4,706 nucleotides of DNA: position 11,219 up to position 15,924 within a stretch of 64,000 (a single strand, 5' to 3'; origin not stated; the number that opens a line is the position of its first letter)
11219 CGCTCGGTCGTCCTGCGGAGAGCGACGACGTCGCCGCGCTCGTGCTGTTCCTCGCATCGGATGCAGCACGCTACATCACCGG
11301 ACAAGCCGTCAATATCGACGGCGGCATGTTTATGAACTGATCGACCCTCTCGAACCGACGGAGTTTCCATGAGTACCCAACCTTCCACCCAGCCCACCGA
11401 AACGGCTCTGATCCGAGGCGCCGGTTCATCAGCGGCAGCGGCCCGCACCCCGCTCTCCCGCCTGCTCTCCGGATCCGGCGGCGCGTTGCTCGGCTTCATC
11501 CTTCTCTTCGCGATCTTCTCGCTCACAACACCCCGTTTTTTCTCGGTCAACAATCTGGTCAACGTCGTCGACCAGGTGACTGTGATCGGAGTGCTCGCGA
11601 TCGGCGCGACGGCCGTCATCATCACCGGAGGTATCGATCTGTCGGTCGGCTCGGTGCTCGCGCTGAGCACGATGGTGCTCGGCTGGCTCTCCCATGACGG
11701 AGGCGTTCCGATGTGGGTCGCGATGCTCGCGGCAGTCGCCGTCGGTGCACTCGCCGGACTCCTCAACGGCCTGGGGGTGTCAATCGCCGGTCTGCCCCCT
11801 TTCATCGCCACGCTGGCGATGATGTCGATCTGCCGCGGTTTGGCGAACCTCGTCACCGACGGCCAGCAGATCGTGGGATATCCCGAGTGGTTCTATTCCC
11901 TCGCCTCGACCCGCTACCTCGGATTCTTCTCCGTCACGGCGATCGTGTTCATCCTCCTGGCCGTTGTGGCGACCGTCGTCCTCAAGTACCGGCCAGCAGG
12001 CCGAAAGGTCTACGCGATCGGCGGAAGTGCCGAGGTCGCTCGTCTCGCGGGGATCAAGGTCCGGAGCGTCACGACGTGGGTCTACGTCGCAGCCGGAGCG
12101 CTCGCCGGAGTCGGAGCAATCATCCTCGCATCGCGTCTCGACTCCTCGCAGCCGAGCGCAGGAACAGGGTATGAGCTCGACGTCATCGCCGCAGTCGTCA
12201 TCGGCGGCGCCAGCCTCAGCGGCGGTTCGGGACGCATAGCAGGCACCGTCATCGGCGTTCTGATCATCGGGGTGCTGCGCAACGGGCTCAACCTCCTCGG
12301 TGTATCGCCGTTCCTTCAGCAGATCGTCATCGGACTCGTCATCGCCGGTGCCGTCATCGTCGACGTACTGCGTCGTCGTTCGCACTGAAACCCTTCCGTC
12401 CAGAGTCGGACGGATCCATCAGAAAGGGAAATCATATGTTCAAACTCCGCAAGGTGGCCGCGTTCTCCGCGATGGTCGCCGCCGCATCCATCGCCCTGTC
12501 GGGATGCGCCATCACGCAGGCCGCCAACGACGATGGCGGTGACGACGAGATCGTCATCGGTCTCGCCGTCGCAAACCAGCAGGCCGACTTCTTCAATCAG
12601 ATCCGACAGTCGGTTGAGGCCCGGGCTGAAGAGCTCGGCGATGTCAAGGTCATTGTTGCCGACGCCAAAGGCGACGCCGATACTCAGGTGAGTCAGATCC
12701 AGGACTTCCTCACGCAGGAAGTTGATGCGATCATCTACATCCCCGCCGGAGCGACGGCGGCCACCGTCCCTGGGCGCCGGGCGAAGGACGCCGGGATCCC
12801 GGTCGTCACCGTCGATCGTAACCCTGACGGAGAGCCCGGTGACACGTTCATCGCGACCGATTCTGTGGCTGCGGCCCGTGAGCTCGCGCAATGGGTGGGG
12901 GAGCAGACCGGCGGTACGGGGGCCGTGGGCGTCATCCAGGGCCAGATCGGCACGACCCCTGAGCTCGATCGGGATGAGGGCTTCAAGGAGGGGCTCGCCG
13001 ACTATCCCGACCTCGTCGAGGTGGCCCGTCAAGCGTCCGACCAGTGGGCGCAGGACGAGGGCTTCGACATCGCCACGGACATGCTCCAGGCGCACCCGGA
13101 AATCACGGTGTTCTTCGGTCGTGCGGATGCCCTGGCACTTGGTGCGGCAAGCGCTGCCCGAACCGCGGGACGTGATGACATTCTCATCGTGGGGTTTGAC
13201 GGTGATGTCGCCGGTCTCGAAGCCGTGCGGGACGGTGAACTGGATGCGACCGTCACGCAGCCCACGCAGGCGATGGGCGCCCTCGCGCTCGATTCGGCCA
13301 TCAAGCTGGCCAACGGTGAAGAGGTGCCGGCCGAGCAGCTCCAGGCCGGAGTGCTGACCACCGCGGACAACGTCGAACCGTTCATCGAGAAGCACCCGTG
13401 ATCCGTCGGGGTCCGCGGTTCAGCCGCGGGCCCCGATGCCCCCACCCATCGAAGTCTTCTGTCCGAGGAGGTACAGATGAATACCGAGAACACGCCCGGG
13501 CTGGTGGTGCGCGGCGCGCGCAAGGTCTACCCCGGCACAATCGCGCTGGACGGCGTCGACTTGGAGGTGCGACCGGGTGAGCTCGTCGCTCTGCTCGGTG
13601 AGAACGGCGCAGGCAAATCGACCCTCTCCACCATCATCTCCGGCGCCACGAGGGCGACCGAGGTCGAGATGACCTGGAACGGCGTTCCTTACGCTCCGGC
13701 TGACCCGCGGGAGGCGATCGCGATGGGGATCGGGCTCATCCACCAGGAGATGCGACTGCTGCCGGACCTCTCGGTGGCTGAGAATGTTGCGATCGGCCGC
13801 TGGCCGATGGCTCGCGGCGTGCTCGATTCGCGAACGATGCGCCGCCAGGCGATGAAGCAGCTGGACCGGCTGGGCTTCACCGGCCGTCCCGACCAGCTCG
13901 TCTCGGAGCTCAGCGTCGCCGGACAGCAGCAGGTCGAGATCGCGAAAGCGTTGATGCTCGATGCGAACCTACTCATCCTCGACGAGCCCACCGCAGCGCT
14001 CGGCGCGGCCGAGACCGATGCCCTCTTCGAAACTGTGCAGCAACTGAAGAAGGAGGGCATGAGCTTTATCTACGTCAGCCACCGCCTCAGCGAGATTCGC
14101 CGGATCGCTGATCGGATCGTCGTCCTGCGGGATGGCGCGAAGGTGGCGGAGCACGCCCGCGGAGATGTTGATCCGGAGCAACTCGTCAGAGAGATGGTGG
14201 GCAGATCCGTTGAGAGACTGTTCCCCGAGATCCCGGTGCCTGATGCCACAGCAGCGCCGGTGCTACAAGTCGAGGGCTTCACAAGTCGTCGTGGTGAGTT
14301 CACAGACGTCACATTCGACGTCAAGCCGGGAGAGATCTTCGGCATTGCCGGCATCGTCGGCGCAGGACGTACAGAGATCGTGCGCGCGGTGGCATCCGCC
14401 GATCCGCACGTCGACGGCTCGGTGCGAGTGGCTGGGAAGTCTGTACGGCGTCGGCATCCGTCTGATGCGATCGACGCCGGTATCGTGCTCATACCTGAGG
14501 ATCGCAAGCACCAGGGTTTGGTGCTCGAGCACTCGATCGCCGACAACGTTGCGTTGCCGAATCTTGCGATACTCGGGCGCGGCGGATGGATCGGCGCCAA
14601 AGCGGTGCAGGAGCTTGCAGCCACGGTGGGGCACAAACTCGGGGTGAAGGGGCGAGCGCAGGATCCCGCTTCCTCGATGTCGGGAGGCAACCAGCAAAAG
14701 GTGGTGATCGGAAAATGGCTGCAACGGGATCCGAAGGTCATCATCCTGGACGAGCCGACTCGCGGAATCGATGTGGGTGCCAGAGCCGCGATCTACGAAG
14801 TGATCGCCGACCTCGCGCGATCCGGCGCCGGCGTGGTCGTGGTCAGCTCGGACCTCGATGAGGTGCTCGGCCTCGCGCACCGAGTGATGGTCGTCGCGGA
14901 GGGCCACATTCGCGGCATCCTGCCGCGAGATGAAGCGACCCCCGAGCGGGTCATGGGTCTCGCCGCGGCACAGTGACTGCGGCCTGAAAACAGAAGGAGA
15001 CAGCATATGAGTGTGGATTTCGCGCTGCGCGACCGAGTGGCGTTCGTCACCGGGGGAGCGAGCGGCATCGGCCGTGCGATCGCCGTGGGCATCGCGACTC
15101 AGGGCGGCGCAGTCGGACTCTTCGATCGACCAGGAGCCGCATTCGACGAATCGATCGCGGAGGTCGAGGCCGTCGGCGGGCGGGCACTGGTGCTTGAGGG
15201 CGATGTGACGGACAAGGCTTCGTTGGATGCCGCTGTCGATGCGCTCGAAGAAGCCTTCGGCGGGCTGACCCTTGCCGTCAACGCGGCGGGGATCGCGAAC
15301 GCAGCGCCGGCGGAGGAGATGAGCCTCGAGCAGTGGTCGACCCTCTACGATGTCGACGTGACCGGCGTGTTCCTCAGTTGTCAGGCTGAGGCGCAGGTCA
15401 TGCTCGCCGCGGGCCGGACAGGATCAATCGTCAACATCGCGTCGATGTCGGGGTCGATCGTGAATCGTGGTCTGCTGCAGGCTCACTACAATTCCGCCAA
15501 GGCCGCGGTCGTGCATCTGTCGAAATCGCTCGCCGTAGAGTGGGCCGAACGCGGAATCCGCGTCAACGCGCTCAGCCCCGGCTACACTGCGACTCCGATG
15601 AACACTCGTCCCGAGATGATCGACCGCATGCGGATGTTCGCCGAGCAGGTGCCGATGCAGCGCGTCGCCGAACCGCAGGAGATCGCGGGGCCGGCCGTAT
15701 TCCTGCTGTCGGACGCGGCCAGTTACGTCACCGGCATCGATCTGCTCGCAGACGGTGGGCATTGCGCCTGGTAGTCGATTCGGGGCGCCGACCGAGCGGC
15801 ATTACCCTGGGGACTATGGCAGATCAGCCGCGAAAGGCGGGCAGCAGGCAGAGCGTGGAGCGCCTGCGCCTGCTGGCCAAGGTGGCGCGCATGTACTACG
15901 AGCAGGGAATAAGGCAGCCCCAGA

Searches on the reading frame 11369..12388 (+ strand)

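Call 58: search_protein_families(library=pfam, proteins=[window:11369-12388:+], max_evalue=0.00001)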
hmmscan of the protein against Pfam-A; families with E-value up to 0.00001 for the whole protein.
window:11369-12388:+ (339 aa): 1 family
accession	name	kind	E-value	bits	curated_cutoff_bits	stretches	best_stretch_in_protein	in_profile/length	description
PF02653.21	BPD_transp_2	-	3.3e-45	154.8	26.8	1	63-326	2-266/269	Branched-chain amino acid transport system / permease component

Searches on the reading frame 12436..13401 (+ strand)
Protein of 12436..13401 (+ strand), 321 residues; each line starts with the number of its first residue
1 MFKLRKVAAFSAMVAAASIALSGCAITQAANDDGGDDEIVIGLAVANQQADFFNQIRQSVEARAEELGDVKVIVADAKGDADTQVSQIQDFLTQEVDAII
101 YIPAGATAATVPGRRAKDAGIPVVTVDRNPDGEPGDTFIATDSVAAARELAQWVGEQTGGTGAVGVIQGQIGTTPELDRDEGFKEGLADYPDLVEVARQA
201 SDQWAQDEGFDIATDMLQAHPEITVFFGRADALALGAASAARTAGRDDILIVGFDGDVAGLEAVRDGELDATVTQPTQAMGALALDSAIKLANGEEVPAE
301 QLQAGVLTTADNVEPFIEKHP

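Call 58: search_protein_families(library=pfam, proteins=[window:12436-13401:+], max_evalue=0.00001)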
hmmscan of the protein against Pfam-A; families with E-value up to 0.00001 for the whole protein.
window:12436-13401:+ (321 aa): 3 families
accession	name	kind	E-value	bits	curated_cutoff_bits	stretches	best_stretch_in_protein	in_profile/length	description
PF13407.12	Peripla_BP_4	-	9e-60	202.8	35.1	1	41-296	1-258/258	Periplasmic binding protein domain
PF00532.27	Peripla_BP_1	-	9.4e-14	52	22.2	1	40-247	3-207/281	Periplasmic binding proteins and sugar binding domain of LacI family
PF13377.12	Peripla_BP_3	-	8.4e-07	29.6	26.5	1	175-301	25-154/167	Periplasmic binding protein-like domain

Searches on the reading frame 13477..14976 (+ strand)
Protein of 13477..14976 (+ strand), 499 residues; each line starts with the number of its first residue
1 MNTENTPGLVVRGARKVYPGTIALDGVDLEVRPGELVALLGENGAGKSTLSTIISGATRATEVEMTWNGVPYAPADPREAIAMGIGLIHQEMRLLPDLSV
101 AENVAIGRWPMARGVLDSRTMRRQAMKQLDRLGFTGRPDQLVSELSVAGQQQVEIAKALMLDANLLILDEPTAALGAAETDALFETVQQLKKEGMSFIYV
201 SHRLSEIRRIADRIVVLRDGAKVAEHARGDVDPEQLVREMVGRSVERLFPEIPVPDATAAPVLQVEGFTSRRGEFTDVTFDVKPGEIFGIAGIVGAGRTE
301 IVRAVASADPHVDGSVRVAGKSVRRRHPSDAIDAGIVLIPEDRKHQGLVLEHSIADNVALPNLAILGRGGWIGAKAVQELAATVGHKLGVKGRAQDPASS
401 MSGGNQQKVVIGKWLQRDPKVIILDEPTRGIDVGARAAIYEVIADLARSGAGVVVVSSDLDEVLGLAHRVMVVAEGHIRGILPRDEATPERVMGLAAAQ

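Call 58: search_protein_families(library=pfam, proteins=[window:13477-14976:+], max_evalue=0.00001)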
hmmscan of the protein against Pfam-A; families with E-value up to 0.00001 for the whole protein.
window:13477-14976:+ (499 aa): 2 families
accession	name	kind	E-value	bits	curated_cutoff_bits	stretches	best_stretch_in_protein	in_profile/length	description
PF00005.33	ABC_tran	-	3.1e-51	174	25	2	24-173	1-137/137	ABC transporter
PF13304.12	AAA_21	-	2.3e-09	38.2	27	0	386-456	223-296/304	AAA domain, putative AbiEii toxin, Type IV TA system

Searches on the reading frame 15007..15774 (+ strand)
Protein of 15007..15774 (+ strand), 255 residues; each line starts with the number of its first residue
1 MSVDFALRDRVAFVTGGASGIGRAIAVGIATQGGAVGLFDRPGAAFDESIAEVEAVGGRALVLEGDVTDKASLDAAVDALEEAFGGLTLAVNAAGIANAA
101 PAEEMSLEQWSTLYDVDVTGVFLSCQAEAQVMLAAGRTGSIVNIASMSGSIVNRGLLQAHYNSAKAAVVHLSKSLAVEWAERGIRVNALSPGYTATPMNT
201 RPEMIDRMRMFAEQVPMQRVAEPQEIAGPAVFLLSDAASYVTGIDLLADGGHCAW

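Call 59: search_protein_families(library=pfam, proteins=[window:15007-15774:+], max_evalue=0.00001)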
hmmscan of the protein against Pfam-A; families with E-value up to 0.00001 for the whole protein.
window:15007-15774:+ (255 aa): 3 families
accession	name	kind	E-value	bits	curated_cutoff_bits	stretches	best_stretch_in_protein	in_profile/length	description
PF13561.12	adh_short_C2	-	1.3e-60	205.3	27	1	18-251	3-234/236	Enoyl-(Acyl carrier protein) reductase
PF00106.31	adh_short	-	2e-49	168.2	26.6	1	11-200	2-188/195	short chain dehydrogenase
PF08659.16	KR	-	3.4e-13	50.3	22.6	1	13-185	4-169/180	KR domain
